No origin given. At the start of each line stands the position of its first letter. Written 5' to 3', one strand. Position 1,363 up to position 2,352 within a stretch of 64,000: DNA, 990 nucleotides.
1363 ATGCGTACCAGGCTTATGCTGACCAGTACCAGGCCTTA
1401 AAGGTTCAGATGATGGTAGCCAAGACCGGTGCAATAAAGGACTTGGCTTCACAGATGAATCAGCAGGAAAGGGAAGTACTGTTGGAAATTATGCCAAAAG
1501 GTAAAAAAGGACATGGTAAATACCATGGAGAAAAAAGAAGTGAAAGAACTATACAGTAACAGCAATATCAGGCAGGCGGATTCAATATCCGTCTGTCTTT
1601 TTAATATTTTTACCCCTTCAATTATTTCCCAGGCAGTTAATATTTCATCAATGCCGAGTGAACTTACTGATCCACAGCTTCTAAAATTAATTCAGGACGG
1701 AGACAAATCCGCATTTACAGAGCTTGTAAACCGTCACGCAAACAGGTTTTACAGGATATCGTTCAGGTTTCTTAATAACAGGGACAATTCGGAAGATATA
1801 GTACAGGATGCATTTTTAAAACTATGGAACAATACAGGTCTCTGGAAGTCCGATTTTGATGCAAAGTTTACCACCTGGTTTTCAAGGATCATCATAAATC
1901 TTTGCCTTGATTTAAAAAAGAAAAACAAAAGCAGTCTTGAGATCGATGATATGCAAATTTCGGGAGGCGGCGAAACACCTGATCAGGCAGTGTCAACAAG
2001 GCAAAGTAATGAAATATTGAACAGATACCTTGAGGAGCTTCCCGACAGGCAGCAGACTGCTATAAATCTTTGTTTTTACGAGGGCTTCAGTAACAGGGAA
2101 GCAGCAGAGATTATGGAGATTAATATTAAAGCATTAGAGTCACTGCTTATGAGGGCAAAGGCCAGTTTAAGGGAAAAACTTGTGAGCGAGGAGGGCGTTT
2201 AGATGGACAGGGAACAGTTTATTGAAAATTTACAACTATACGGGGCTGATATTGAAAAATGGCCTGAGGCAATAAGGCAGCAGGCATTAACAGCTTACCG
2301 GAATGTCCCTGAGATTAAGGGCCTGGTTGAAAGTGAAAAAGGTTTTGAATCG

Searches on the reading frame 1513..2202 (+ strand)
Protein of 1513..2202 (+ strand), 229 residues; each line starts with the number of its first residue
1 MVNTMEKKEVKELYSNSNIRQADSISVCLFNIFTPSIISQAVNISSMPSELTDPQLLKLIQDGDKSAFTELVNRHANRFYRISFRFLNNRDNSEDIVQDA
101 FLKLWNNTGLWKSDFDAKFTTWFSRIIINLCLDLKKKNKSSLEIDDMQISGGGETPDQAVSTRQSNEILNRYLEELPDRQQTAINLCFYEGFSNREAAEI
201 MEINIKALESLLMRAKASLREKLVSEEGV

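Call 21: search_protein_families(library=pfam, proteins=[window:1513-2202:+], max_evalue=0.001)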
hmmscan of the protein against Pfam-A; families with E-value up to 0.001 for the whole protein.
window:1513-2202:+ (229 aa): 5 families
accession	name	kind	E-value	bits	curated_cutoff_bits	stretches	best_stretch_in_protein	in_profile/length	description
PF04542.20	Sigma70_r2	-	2.6e-15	56.4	24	1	71-139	1-69/71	Sigma-70 region 2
PF08281.18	Sigma70_r4_2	-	1.8e-13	50.4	25.7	1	168-219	3-54/54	Sigma-70, region 4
PF07638.17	Sigma70_ECF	-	9e-08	32.7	21.1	1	55-222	6-182/185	ECF sigma factor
PF04545.22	Sigma70_r4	-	1.4e-05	24.9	24.1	1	173-220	2-49/50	Sigma-70, region 4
PF22233.2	PhyR_sigma-like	-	1.5e-05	25.1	27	1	181-217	9-45/50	Response regulator PhyR, sigma-like domain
